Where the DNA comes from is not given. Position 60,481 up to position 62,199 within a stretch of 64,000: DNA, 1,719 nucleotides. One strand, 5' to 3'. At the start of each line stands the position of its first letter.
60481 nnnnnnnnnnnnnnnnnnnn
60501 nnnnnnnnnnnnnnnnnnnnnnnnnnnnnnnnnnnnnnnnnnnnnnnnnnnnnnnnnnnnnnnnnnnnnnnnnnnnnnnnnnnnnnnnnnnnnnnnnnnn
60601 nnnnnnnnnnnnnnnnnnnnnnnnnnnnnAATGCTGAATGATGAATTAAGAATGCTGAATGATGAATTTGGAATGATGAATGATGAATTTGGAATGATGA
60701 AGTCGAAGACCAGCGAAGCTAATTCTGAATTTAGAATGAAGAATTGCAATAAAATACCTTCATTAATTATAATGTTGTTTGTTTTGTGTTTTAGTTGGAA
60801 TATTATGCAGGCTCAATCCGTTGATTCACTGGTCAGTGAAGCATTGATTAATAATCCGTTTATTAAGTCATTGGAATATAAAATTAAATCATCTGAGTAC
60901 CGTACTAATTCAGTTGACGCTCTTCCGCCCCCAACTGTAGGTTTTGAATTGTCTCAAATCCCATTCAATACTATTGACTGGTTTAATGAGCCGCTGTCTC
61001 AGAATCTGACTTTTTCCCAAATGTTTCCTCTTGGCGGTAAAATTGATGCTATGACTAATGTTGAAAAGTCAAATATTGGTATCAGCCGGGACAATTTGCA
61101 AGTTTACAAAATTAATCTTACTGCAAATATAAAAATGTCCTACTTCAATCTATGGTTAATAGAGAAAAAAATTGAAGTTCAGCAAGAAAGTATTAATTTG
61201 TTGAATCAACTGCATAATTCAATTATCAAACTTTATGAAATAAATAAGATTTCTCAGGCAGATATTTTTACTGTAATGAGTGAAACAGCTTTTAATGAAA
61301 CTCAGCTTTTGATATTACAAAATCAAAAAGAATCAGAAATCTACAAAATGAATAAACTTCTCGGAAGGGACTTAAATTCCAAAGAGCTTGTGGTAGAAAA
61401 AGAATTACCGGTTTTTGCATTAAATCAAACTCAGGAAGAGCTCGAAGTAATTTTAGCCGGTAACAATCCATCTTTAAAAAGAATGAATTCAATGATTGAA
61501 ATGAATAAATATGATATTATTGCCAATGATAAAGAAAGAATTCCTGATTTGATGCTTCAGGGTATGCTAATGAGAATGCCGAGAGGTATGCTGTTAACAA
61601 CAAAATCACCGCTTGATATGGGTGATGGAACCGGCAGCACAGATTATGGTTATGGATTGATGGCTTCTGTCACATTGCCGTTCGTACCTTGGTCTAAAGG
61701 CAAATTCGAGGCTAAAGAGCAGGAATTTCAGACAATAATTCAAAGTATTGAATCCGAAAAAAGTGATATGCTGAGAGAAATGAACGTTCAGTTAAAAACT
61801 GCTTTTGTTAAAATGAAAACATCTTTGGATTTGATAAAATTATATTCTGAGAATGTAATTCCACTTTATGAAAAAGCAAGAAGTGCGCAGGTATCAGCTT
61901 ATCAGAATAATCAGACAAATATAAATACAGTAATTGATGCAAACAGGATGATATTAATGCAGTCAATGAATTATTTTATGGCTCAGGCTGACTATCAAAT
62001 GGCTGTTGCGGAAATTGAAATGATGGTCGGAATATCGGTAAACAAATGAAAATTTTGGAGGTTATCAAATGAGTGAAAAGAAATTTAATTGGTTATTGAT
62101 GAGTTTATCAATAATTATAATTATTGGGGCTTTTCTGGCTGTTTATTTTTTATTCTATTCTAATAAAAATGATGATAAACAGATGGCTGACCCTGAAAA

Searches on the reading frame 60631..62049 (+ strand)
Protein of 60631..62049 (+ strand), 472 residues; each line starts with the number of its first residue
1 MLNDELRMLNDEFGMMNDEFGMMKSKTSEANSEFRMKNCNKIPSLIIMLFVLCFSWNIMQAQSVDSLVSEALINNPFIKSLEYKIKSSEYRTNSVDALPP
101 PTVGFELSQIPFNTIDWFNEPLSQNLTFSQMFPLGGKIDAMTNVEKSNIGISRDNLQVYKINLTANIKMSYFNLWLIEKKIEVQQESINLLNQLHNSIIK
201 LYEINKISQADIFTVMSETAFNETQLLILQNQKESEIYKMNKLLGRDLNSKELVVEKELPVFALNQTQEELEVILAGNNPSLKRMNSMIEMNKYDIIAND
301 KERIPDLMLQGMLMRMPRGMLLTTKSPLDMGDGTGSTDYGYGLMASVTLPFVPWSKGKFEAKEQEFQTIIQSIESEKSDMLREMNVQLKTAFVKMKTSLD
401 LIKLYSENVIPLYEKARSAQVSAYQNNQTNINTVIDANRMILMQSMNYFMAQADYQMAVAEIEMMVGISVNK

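Call 38: search_protein_families(library=pfam, proteins=[window:60631-62049:+], max_evalue=0.00001)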
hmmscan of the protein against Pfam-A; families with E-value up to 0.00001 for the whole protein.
window:60631-62049:+ (472 aa): 1 family
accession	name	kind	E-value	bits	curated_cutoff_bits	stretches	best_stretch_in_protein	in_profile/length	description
PF02321.23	OEP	-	4.7e-28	98.7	22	2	65-245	2-187/187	Outer membrane efflux protein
